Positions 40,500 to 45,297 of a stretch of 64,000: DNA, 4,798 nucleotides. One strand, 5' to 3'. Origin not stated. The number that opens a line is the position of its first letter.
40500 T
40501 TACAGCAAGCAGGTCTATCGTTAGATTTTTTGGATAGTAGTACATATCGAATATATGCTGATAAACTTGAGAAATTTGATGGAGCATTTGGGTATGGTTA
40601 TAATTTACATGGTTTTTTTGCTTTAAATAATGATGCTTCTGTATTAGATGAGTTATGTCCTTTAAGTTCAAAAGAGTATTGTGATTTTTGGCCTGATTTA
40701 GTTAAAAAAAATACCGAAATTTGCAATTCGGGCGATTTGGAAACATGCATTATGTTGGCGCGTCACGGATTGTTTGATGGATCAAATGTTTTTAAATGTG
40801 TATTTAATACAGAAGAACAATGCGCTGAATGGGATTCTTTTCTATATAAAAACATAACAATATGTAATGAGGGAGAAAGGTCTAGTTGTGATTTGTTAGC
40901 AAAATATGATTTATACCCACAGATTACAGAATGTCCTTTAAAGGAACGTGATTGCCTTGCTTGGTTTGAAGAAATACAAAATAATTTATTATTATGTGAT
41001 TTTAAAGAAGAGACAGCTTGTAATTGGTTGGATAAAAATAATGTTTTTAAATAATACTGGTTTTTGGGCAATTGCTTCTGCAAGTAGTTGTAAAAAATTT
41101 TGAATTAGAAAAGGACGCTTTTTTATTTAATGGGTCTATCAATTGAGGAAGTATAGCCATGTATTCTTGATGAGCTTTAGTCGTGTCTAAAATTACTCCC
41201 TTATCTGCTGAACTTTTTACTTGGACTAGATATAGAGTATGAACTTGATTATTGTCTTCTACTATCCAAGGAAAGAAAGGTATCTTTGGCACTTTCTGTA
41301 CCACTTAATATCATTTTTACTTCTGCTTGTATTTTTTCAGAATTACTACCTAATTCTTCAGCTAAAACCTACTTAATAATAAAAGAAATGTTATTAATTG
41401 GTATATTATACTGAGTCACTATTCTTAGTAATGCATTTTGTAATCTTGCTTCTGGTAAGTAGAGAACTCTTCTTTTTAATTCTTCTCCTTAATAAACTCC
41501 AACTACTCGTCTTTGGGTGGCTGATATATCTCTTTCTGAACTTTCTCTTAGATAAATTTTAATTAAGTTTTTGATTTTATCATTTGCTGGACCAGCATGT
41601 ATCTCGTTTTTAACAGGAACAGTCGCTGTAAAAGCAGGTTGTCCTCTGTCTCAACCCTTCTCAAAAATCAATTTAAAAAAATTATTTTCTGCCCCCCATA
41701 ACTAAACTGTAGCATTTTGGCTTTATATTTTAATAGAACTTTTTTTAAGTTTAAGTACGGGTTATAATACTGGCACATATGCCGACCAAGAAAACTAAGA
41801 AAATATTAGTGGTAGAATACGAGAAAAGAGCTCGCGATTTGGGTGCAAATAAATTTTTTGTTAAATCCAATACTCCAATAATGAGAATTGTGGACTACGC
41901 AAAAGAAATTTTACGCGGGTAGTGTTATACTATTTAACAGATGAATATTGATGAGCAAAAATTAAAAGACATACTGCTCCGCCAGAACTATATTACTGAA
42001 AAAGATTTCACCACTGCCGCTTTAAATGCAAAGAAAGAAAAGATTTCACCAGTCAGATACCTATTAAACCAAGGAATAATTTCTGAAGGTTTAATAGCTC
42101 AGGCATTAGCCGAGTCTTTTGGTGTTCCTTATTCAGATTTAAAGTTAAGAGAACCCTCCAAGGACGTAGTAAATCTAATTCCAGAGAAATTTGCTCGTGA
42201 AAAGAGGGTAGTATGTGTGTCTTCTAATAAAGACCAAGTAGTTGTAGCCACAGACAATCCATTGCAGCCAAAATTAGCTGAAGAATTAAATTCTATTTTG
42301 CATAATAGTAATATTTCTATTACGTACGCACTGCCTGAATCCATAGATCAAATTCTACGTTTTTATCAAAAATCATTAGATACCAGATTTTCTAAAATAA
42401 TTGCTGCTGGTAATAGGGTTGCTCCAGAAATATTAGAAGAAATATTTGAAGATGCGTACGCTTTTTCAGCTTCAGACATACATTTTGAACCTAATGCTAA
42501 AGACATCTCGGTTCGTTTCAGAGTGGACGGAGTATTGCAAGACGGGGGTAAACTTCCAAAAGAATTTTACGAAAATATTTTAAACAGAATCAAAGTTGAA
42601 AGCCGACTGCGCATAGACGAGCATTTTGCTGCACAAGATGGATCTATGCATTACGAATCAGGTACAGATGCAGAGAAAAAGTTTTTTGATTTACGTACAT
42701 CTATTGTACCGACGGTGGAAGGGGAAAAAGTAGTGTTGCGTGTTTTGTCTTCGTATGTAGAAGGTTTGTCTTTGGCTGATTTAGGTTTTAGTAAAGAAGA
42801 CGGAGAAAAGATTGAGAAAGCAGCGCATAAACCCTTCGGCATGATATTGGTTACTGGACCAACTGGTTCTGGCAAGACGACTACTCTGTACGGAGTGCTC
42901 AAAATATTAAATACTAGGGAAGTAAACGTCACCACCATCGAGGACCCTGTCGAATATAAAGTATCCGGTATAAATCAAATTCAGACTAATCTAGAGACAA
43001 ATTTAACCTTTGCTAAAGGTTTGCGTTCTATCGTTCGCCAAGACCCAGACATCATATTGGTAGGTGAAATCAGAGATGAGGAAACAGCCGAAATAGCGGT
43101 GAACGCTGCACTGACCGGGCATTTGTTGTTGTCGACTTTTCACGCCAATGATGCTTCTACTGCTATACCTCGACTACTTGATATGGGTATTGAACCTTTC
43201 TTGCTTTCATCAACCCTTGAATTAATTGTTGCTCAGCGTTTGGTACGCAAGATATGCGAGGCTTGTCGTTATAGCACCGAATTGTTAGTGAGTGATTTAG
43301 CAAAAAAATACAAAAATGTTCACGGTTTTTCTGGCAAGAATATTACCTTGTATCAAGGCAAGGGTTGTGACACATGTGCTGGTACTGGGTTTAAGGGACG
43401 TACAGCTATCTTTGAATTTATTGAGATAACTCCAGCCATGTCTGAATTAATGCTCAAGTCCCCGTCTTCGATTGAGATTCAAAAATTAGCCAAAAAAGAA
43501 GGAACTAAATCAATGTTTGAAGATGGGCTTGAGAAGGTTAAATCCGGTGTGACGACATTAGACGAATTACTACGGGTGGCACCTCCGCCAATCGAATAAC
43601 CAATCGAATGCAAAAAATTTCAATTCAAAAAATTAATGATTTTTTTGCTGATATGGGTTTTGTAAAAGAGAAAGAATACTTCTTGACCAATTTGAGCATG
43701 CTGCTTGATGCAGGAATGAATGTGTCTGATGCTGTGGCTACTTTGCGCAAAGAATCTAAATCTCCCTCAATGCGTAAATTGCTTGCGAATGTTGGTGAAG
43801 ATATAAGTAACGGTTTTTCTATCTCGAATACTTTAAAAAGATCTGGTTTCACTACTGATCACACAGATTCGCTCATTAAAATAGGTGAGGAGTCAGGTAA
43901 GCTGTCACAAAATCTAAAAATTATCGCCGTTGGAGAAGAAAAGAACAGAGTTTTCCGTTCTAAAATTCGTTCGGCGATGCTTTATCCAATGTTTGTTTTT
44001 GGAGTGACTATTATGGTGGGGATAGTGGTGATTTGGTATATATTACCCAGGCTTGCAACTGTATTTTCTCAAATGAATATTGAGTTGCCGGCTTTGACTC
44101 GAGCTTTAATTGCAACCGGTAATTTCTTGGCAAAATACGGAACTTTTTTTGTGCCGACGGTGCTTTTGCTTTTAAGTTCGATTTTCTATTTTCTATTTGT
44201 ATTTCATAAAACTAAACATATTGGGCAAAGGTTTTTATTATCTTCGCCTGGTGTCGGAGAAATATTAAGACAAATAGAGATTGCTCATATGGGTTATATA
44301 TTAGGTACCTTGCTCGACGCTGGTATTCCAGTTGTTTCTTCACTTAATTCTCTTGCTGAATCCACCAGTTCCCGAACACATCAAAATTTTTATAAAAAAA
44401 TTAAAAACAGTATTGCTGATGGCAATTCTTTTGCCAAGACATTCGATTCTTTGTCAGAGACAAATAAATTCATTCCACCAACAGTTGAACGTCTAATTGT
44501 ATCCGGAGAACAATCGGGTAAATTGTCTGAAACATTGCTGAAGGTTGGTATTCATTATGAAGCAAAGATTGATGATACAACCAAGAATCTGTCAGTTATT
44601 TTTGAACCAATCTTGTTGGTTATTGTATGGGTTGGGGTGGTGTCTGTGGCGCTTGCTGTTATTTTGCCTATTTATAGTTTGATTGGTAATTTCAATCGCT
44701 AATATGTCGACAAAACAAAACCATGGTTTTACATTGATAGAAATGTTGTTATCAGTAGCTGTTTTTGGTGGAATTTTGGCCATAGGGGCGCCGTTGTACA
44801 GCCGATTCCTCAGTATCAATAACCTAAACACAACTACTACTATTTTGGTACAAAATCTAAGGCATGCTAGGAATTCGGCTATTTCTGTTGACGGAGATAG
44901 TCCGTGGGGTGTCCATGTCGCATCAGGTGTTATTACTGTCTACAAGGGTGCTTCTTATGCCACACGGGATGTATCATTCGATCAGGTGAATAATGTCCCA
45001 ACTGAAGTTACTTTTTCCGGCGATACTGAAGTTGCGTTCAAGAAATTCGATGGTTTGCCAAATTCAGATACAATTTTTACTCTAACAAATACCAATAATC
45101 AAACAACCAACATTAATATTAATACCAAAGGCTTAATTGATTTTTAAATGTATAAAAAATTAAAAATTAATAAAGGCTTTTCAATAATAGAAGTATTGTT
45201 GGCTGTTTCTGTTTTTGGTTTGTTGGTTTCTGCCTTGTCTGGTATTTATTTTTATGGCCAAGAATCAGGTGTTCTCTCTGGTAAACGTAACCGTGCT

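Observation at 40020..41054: Cargo of the insert: prepilin-like protein with Cys-rich tandem repeats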

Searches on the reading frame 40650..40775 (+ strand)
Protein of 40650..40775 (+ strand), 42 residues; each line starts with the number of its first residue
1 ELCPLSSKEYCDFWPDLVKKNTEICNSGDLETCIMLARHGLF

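Call 40: find_homologous_proteins(query=A3, max_evalue=0.01)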
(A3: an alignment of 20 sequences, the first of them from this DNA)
Query A3 (20 sequences): 35 candidates shared short words with the query, none scored E <= 0.01.

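Call 65: search_solved_structures(query=A3, max_evalue=10, show_alignments=3)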
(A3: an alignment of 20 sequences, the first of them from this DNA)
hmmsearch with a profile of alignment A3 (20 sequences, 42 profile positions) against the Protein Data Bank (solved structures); distinct sequences matched with E-value up to 10: 11.
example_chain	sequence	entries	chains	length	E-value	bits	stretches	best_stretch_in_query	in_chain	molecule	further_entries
7jl5_A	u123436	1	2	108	0.066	16.6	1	2-15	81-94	Endonuclease 8-like 3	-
7omk_A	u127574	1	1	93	0.21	15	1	2-15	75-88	Endonuclease 8-like 3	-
1wy6_A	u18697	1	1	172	0.23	14.9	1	22-35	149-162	hypothetical protein ST1625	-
6fuw_C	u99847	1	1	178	1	12.8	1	2-41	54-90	Cleavage and polyadenylation specificity factor subunit 4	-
9oxe_C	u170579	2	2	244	1.7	12.1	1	2-41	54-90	Isoform 2 of Cleavage and polyadenylation specificity factor subunit 4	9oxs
6dnh_C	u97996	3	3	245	1.7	12.1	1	2-41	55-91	Cleavage and polyadenylation specificity factor subunit 4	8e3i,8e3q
6urg_C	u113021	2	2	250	1.7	12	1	2-41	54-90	Cleavage and polyadenylation specificity factor subunit 4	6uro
2rhk_C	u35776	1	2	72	2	11.8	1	7-41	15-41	Cleavage and polyadenylation specificity factor subunit 4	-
8r8r_C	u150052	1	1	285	2.1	11.8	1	2-41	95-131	Cleavage and polyadenylation specificity factor subunit 4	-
8ozh_A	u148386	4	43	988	3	11.3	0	9-33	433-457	Envelope glycoprotein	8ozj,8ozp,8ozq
8utk_A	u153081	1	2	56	5.1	10.5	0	11-39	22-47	23R-B04dslf02IB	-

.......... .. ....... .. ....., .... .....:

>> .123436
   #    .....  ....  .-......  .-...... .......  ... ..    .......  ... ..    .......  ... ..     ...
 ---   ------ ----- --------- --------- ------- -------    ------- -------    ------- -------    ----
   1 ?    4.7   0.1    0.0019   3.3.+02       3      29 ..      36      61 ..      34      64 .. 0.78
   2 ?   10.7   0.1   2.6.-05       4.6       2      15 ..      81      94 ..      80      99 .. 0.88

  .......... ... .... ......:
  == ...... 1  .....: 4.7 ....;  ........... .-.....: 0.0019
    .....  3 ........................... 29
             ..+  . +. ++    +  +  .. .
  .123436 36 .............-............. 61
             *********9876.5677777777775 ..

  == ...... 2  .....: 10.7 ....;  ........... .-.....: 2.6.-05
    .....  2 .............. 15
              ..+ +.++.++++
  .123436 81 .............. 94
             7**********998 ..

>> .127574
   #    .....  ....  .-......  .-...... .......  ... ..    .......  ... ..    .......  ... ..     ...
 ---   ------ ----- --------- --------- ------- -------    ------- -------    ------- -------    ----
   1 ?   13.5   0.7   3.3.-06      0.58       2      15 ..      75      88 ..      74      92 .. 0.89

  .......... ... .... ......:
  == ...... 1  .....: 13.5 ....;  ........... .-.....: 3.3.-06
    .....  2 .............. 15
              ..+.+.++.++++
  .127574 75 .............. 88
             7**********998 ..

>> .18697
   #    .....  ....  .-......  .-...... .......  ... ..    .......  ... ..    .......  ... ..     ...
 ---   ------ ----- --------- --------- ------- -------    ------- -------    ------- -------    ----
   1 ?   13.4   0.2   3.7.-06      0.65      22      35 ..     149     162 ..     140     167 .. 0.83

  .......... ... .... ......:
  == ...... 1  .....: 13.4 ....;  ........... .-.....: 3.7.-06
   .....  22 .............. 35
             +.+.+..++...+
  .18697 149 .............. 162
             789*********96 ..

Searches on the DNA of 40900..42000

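Call 83: search_rna_families(source=window, start=40900, end=42000, threshold=evalue, max_evalue=1)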
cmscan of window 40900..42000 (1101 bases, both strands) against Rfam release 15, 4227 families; matches with E-value up to 1: 0.
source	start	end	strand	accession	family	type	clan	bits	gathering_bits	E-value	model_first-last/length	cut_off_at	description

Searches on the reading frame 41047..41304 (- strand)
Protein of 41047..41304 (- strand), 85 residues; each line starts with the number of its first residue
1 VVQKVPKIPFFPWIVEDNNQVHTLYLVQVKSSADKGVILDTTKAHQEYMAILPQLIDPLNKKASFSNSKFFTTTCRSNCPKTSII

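Call 48: search_protein_families(library=pfam, proteins=[window:41047-41304:-], max_evalue=0.1)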
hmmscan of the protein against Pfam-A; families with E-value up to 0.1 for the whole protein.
window:41047-41304:- (85 aa): 1 family
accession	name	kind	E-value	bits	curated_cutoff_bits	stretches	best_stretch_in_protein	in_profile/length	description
PF11527.13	ARL2_Bind_BART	-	0.053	14.1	23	1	39-74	41-76/116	The ARF-like 2 binding protein BART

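Call 58: search_protein_families(library=pfam, proteins=[window:41050-41304:-], max_evalue=10)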
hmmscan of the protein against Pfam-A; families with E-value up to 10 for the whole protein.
seq(85 aa): 1 family
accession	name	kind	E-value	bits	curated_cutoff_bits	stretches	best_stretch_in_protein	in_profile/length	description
PF11527.13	ARL2_Bind_BART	-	0.053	14.1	23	1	39-74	41-76/116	The ARF-like 2 binding protein BART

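Call 85: search_protein_families(library=phrogs, proteins=[window:41047-41304:-], max_evalue=0.01)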
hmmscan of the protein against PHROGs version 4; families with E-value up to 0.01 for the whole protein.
window:41047-41304:- (85 aa): 0 families

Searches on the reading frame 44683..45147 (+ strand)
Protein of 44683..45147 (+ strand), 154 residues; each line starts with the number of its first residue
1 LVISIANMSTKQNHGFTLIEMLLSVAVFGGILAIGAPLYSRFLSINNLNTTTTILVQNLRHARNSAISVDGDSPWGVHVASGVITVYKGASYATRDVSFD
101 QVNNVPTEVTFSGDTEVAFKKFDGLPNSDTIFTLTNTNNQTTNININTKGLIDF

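Call 6: search_protein_families(library=pfam, proteins=[window:44683-45147:+], max_evalue=0.01)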
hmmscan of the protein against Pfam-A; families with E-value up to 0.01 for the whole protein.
window:44683-45147:+ (154 aa): 1 family
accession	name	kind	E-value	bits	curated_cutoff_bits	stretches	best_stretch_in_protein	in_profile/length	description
PF07963.17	N_methyl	-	2.4e-05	24.1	21.2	1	11-29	2-20/27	Prokaryotic N-terminal methylation motif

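Call 7: search_protein_families(library=ncbifam, proteins=[window:44683-45147:+], max_evalue=0.01)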
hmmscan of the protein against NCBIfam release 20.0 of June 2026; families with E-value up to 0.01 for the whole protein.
window:44683-45147:+ (154 aa): 9 families
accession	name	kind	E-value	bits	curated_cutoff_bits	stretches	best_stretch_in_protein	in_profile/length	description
TIGR02532.1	IV_pilin_GFxxxE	domain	1.1e-06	28.3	16.3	1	14-35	2-23/24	prepilin-type N-terminal cleavage/methylation domain-containing protein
TIGR02596.1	TIGR02596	subfamily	1.9e-05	24.8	70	1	16-67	1-52/196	Verru_Chthon cassette protein D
NF040982.1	ComGD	equivalog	3.2e-05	24.4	70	1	14-141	2-124/139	competence type IV pilus minor pilin ComGD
NF041002.1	pilin_ComGF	equivalog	0.00045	20.4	80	1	13-47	1-35/139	competence type IV pilus minor pilin ComGF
NF007862.0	PRK10574.1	equivalog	0.00071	19.7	138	1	11-48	2-39/145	prepilin peptidase-dependent pilin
NF047827.1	T3SSXpsH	equivalog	0.00089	19.1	160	1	15-69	2-56/145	type II secretion system protein XpsH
NF041013.1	T4P_ComGE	equivalog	0.001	19.1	49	1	11-34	1-24/83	competence type IV pilus minor pilin ComGE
NF007800.0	PRK10506.1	equivalog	0.0014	18.4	158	1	8-72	3-67/163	prepilin peptidase-dependent protein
NF041775.1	typeIV_PilA_Myxo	equivalog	0.0015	18.5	400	1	11-49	8-46/214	type IV pilin protein PilA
